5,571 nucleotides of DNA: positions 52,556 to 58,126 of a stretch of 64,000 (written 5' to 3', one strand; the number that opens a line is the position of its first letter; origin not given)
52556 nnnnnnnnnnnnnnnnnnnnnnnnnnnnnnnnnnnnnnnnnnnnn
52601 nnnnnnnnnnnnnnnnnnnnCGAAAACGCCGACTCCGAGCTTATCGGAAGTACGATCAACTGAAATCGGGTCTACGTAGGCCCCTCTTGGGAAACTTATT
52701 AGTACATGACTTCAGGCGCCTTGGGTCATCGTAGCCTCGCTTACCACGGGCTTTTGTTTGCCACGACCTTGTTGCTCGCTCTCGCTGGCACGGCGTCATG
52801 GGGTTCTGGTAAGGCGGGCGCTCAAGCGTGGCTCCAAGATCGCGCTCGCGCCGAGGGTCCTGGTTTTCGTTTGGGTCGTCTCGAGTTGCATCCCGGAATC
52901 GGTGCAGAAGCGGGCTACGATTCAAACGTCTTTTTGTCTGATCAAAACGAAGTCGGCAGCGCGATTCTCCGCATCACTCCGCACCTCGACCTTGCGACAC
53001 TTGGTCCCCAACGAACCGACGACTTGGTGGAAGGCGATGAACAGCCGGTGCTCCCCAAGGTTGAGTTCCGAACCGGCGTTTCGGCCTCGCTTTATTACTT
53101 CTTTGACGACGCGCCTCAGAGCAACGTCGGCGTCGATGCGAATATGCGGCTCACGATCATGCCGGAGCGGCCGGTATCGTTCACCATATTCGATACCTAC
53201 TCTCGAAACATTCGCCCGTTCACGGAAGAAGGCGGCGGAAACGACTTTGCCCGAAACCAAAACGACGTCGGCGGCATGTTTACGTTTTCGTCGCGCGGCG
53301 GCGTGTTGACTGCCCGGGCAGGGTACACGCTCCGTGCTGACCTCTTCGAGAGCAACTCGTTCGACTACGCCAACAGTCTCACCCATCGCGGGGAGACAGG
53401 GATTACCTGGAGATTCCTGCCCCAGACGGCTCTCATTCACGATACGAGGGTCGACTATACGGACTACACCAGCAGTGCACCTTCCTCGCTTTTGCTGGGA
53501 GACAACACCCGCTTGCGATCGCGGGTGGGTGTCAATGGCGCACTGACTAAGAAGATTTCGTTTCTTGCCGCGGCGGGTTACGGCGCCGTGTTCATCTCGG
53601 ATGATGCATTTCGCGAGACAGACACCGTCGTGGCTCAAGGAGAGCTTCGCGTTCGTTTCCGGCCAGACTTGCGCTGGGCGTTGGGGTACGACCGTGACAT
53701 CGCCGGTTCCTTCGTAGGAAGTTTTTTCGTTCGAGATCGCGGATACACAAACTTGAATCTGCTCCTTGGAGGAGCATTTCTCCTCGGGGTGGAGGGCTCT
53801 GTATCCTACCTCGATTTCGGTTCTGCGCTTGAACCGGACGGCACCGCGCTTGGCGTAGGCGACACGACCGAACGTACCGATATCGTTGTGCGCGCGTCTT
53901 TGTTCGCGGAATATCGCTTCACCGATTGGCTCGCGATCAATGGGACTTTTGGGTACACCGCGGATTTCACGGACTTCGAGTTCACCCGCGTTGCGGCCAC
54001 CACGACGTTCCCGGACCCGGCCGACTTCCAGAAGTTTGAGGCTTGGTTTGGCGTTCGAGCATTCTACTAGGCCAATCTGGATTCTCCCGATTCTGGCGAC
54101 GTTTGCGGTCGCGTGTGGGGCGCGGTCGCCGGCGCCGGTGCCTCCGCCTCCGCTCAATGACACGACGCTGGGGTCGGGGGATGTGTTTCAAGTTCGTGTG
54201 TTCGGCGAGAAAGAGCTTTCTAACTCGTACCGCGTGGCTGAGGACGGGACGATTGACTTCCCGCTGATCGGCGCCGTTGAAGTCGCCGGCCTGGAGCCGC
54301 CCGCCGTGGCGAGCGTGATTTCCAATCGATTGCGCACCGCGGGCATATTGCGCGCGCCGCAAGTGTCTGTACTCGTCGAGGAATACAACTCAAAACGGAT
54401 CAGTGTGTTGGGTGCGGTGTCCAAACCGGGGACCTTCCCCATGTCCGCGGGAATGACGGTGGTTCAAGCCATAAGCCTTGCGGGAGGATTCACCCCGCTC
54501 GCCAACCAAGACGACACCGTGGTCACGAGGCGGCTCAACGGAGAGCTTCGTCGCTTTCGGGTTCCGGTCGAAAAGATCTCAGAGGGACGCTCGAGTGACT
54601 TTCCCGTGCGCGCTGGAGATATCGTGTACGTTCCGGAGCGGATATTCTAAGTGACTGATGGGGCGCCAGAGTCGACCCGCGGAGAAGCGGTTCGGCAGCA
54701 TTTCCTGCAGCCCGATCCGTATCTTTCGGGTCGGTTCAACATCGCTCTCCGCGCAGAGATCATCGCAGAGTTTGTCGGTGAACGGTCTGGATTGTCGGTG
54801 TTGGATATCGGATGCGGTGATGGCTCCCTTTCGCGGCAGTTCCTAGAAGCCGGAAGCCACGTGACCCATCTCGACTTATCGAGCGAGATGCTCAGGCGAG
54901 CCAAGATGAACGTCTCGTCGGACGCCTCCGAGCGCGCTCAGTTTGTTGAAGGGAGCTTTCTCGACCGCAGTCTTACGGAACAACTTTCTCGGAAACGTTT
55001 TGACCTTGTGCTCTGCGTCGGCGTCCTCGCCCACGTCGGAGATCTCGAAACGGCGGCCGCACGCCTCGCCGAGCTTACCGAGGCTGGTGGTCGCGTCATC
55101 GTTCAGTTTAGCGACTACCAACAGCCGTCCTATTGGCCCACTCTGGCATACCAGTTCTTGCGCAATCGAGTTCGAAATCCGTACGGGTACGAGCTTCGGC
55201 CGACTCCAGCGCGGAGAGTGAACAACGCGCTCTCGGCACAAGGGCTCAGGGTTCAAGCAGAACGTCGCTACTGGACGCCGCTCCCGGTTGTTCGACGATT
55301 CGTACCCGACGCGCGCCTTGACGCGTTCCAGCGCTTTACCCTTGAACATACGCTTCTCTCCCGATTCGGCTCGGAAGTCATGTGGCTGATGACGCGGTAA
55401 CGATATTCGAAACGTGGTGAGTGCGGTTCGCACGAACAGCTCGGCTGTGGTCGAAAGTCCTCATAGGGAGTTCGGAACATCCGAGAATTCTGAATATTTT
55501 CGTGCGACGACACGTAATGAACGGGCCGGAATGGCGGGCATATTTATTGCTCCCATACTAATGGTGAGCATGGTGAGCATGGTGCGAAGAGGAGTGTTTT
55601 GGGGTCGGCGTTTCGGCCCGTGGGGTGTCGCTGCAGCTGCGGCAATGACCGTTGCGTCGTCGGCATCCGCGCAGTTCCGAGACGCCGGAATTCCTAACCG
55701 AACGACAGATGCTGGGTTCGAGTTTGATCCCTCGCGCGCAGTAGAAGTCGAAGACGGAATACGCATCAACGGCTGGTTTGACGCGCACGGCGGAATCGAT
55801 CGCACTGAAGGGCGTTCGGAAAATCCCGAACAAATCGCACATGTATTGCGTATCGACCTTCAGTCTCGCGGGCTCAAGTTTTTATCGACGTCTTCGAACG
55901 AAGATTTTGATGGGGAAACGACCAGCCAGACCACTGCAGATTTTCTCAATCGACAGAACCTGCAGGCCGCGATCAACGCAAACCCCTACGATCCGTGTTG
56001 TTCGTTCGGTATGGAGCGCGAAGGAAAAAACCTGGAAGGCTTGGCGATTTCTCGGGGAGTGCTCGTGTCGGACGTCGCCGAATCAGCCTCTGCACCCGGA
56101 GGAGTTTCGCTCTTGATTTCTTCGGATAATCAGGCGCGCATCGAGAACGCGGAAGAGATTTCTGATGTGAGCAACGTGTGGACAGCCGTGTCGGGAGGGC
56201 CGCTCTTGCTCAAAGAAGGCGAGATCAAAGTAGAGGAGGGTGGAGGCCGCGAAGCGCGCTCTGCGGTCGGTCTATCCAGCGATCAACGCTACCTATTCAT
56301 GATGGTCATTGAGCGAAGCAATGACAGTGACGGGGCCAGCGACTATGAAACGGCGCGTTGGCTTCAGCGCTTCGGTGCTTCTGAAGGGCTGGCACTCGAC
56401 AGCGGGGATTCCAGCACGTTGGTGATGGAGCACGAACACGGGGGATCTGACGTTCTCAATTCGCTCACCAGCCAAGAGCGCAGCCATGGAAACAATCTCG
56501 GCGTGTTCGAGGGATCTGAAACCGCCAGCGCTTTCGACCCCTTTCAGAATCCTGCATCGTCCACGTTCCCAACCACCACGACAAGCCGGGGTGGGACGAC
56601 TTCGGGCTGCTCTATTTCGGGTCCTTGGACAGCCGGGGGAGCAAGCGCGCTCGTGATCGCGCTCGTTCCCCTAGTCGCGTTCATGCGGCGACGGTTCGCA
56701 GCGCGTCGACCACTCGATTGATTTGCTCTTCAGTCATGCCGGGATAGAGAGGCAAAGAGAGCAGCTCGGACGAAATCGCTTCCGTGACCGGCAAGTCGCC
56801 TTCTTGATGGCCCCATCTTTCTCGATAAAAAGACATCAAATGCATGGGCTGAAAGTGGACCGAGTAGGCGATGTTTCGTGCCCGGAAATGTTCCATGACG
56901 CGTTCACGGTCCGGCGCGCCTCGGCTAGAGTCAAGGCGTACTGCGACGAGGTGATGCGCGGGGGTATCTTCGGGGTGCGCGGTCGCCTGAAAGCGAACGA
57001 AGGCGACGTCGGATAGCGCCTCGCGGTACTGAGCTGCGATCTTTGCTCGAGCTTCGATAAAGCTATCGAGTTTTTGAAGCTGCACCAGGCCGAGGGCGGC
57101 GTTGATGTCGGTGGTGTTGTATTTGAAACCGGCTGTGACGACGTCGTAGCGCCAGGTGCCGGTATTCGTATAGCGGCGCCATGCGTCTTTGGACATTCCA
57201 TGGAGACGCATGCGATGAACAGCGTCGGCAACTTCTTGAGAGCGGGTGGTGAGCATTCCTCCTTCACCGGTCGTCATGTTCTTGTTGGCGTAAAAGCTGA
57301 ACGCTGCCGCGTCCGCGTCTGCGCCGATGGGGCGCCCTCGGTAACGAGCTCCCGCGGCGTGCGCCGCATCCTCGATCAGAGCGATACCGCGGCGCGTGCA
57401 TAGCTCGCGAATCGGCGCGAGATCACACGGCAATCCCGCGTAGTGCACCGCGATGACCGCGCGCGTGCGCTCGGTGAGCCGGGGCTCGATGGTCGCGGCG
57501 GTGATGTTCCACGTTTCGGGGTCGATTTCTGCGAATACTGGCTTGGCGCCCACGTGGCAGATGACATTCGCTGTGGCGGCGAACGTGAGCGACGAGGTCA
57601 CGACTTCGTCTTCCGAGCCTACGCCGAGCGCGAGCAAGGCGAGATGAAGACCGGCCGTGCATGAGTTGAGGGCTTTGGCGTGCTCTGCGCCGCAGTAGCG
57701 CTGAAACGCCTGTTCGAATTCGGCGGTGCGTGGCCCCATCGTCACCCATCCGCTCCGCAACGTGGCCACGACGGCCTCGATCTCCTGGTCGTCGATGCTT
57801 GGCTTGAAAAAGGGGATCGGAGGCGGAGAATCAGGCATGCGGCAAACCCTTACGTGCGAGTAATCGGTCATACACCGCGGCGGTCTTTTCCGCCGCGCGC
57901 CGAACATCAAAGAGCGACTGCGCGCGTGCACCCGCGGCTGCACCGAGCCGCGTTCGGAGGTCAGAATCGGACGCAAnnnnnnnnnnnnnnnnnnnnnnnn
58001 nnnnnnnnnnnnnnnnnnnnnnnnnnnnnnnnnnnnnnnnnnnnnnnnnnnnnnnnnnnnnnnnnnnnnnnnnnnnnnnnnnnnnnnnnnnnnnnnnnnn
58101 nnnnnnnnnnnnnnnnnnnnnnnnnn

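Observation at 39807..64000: Glt/Nfs-like machine physically fused to an Exo-like polysaccharide export and amino-sugar biosynthesis locus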

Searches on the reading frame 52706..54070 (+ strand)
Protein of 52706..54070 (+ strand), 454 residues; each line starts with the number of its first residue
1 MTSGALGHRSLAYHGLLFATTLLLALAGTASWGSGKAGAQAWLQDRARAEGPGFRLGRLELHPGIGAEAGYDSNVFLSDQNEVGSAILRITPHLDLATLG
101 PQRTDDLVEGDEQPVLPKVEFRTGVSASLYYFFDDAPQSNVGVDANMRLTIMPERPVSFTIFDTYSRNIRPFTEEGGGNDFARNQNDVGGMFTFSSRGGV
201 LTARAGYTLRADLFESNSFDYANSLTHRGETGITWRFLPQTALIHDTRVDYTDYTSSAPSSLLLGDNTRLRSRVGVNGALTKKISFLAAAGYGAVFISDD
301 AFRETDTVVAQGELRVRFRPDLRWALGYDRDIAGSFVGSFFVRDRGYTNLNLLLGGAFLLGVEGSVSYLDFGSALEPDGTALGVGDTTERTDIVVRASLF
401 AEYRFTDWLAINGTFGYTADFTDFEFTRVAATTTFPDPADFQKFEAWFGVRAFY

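Call 4: search_protein_families(library=pfam, proteins=[window:52706-54070:+], max_evalue=0.01)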
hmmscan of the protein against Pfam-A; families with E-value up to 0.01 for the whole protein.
window:52706-54070:+ (454 aa): 1 family
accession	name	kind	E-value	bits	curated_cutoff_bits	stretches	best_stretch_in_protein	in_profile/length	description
PF10082.15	BBP2_2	-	9.7e-06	25.1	23.7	0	233-329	181-277/378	Putative beta-barrel porin 2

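Call 6: search_protein_families(library=ncbifam, proteins=[window:52706-54070:+], max_evalue=0.01)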
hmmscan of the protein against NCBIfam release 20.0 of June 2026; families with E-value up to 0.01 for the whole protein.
window:52706-54070:+ (454 aa): 1 family
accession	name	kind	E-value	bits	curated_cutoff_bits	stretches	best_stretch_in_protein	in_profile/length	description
TIGR03016.1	pepcterm_hypo_1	hypoth_equivalog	4.8e-05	22.5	90.85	0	60-100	5-45/477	TIGR03016 family PEP-CTERM system-associated outer membrane protein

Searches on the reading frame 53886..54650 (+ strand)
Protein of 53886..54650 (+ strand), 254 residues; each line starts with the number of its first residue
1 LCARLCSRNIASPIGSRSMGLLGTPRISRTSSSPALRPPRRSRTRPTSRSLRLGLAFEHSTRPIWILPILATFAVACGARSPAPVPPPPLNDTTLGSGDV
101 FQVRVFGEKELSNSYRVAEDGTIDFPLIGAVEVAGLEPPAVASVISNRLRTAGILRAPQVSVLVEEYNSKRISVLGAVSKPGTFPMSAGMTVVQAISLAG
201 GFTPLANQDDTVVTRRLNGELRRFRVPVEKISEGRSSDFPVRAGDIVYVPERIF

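Call 4: search_protein_families(library=pfam, proteins=[window:53886-54650:+], max_evalue=0.01)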
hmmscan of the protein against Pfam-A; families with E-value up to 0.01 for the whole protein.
window:53886-54650:+ (254 aa): 3 families
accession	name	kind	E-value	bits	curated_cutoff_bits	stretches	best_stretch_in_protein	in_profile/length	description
PF02563.21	Poly_export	-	6.8e-21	74.7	28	1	90-164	4-76/77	Polysaccharide biosynthesis/export protein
PF10531.15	SLBB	-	4.2e-13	49.3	27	1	172-222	2-52/55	SLBB domain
PF22461.2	SLBB_2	-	8.2e-13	48.7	27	1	170-249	1-79/79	SLBB domain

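Call 6: search_protein_families(library=ncbifam, proteins=[window:53886-54650:+], max_evalue=0.01)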
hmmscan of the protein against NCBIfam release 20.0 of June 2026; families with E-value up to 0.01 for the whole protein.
window:53886-54650:+ (254 aa): 4 families
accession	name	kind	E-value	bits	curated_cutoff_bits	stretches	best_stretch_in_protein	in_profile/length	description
TIGR03028.1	EpsE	equivalog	4.7e-32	111.2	262.65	1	92-250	1-160/239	polysaccharide export protein EpsE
NF041843.1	EpsY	equivalog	3.7e-29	101.4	320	1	90-249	50-210/211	exopolysaccharide export protein EpsY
TIGR03027.2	pepcterm_export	equivalog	4.9e-29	101.2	180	1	94-254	4-169/169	XrtA/PEP-CTERM system exopolysaccharide export protein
NF011658.0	PRK15078.1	subfamily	5.5e-16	58.3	333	1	95-250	87-250/380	polysaccharide export protein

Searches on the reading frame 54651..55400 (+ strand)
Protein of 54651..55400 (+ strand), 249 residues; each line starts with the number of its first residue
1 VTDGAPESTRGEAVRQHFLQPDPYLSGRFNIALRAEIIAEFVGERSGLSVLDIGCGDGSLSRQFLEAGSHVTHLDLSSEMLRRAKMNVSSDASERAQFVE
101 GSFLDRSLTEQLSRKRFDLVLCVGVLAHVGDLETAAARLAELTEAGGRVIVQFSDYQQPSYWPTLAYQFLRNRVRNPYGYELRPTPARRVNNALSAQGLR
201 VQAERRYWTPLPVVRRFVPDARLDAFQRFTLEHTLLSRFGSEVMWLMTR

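Call 5: search_protein_families(library=pfam, proteins=[window:54651-55400:+], max_evalue=0.01)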
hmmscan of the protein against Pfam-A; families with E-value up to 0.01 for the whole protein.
window:54651-55400:+ (249 aa): 15 families
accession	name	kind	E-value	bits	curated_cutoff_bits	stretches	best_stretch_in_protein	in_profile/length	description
PF13649.12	Methyltransf_25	-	3.2e-17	63.5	27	1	50-147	1-97/97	Methyltransferase domain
PF13847.12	Methyltransf_31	-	3.5e-17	62.9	27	1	45-155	2-113/145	Methyltransferase domain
PF08242.18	Methyltransf_12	-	5.4e-17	62.8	30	1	51-149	1-98/98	Methyltransferase domain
PF08241.18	Methyltransf_11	-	1.3e-16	61.4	21.2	1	51-151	1-95/95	Methyltransferase domain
PF13489.12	Methyltransf_23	-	4.6e-16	59.4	27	1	35-201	10-161/164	Methyltransferase domain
PF02353.26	CMAS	-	1.4e-08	34.8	27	1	42-174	58-189/273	Mycolic acid cyclopropane synthetase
PF01209.24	Ubie_methyltran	-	6.4e-07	29.4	20.1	1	37-161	38-162/233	ubiE/COQ5 methyltransferase family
PF05175.20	MTS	-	2.8e-06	27.5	23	1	40-122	25-104/170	Methyltransferase small domain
PF00398.26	RrnaAD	-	0.00039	20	24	1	47-117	31-99/263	Ribosomal RNA adenine dimethylase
PF07021.18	MetW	-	0.00049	20.2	21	1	37-156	6-112/193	Methionine biosynthesis protein MetW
PF06325.19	PrmA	-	0.00069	19.6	22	1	45-150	160-257/296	Ribosomal protein L11 methyltransferase (PrmA)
PF05401.17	NodS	-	0.00086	19.6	24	1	35-141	32-131/201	Nodulation protein S (NodS)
PF01728.25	FtsJ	-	0.0032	17.9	24.1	1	39-142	14-117/181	FtsJ-like methyltransferase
PF05219.18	DREV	-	0.0057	16.3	26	0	46-87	94-135/265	DREV methyltransferase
PF12847.13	Methyltransf_18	-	0.0068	16.9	27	0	34-105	4-76/151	Methyltransferase domain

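Call 41: search_protein_families(library=ncbifam, proteins=[window:54651-55400:+], max_evalue=0.00001)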
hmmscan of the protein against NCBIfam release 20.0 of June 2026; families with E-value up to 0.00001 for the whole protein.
window:54651-55400:+ (249 aa): 22 families
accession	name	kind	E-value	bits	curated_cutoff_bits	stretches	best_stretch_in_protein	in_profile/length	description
NF043040.1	corrin_prot_MT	hypoth_equivalog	6.9e-17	61.6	180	1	33-208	30-205/216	corrinoid protein-associated methyltransferase CpaM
TIGR01983.1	UbiG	equivalog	5e-15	55.4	102.95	1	45-152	48-152/228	bifunctional 2-polyprenyl-6-hydroxyphenol methylase/3-demethylubiquinol 3-O-methyltransferase UbiG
TIGR02021.1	BchM-ChlM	equivalog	2.2e-14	53.4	158.9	1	45-206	53-205/218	magnesium protoporphyrin IX methyltransferase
NF007610.0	PRK10258.1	equivalog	3.7e-13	49.4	342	1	35-150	31-137/251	malonyl-ACP O-methyltransferase BioC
NF008264.0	PRK11036.1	equivalog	1.1e-12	47.9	366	1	45-156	43-152/261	tRNA uridine 5-oxyacetic acid(34) methyltransferase CmoM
TIGR02072.1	BioC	equivalog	1.5e-11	44.5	184.95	1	46-151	34-132/244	malonyl-ACP O-methyltransferase BioC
NF041537.1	ArsM_AhpD_UU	exception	8.2e-10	38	510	1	46-151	76-180/345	arsenite methyltransferase/AhpD domain selenoprotein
NF041820.1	daptide_MTase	equivalog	1.5e-08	34.4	175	1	40-106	31-99/243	daptide-type RiPP biosynthesis methyltransferase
NF001241.0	PRK00216.1-2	equivalog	4.9e-08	32.9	327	1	38-159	43-156/231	demethylmenaquinone methyltransferase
NF045667.1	MTase_DVU1556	equivalog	9.8e-08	31.7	155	1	39-151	15-119/213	DVU_1556 family methyltransferase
NF040703.1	cyclopro_CfaB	exception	1.6e-07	30.5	650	1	45-150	158-262/393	C17 cyclopropane fatty acid synthase CfaB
TIGR01934.1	MenG_MenH_UbiE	subfamily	3e-07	30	158.35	1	35-121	29-111/223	ubiquinone/menaquinone biosynthesis methyltransferase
NF041536.1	ArsM_DUF2284_UU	exception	3.3e-07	29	575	1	46-151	76-180/459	arsenite methyltransferase/DUF2284 domain selenoprotein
TIGR04074.1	bacter_Hen1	equivalog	3.9e-07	28.9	340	1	33-136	269-375/462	3' terminal RNA ribose 2'-O-methyltransferase Hen1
TIGR04290.1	meth_Rta_06860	hypoth_equivalog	4.8e-07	29.4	300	1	27-129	30-128/226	TIGR04290 family methyltransferase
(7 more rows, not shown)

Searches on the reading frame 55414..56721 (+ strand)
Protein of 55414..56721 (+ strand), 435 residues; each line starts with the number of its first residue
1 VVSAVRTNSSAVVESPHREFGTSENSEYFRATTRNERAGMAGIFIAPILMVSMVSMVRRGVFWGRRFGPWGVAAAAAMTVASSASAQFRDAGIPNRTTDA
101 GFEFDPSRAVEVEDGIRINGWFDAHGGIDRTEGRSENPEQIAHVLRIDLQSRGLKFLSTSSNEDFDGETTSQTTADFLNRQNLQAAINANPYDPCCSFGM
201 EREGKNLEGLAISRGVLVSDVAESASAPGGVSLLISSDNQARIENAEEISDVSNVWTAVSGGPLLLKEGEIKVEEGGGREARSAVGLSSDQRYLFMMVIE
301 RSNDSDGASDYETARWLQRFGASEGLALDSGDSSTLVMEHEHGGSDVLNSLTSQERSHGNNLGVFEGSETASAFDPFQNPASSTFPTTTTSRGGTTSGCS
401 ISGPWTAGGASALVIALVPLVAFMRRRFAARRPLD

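Call 5: search_protein_families(library=pfam, proteins=[window:55414-56721:+], max_evalue=0.01)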
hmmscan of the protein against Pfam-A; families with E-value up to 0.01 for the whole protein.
window:55414-56721:+ (435 aa): 1 family
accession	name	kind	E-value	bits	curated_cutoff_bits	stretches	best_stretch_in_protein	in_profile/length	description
PF09992.14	NAGPA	-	1e-21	78.3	25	1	204-365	18-169/169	Phosphodiester glycosidase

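Call 41: search_protein_families(library=ncbifam, proteins=[window:55579-56721:+], max_evalue=0.00001)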
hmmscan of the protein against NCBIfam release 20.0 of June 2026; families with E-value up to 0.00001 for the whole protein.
window:55579-56721:+ (380 aa): 0 families

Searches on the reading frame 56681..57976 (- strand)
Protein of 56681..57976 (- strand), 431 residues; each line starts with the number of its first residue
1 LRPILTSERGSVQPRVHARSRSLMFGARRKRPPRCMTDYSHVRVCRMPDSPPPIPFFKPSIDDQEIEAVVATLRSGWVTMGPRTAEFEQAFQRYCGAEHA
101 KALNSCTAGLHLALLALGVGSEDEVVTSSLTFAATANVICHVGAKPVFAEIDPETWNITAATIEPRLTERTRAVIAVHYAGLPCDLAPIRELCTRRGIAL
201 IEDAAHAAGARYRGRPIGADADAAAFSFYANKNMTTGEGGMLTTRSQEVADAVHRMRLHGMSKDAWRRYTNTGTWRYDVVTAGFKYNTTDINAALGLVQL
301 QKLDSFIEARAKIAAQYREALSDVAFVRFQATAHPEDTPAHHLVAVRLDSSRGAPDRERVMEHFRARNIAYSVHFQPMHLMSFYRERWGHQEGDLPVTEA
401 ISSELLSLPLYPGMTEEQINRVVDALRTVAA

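Call 5: search_protein_families(library=pfam, proteins=[window:56681-57976:-], max_evalue=0.01)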
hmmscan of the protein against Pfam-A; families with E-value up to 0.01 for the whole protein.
window:56681-57976:- (431 aa): 3 families
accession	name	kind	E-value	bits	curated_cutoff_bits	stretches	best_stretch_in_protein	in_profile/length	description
PF01041.23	DegT_DnrJ_EryC1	-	6.9e-128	427.3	19.8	1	60-427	2-360/360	DegT/DnrJ/EryC1/StrS aminotransferase family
PF00155.27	Aminotran_1_2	-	1.7e-06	27.9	19.7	1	84-212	44-194/361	Aminotransferase class I and II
PF01053.26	Cys_Met_Meta_PP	-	0.002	17.2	27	1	80-255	50-224/381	Cys/Met metabolism PLP-dependent enzyme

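Call 41: search_protein_families(library=ncbifam, proteins=[window:56681-57838:-], max_evalue=0.00001)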
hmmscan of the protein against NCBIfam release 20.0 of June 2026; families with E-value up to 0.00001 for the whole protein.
window:56681-57838:- (385 aa): 7 families
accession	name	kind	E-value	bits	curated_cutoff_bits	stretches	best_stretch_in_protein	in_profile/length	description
NF008658.2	PRK11658.1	equivalog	3.4e-120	401.2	631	1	8-384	5-377/379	UDP-4-amino-4-deoxy-L-arabinose aminotransferase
TIGR03588.1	PseC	equivalog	5.6e-118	394.1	423.5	1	8-383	2-379/380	UDP-4-amino-4,6-dideoxy-N-acetyl-beta-L-altrosamine transaminase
NF008687.0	PRK11706.1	equivalog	3.4e-73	246.6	375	1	8-382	2-372/375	dTDP-4-amino-4,6-dideoxygalactose transaminase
TIGR04181.1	NHT_00031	hypoth_equivalog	4.6e-72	242.9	420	1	8-363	1-357/359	LegC family aminotransferase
TIGR02379.1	ECA_wecE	subfamily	3.3e-58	197.3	434.85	1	8-381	2-372/376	dTDP-4-amino-4,6-dideoxy-D-glucose transaminase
TIGR04427.1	PLP_DesI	equivalog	5.8e-58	196.9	650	1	25-384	40-383/390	dTDP-4-dehydro-6-deoxyglucose aminotransferase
NF011936.0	PRK15407.1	equivalog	5.3e-54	183.6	423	1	14-383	43-435/440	lipopolysaccharide biosynthesis protein RfbH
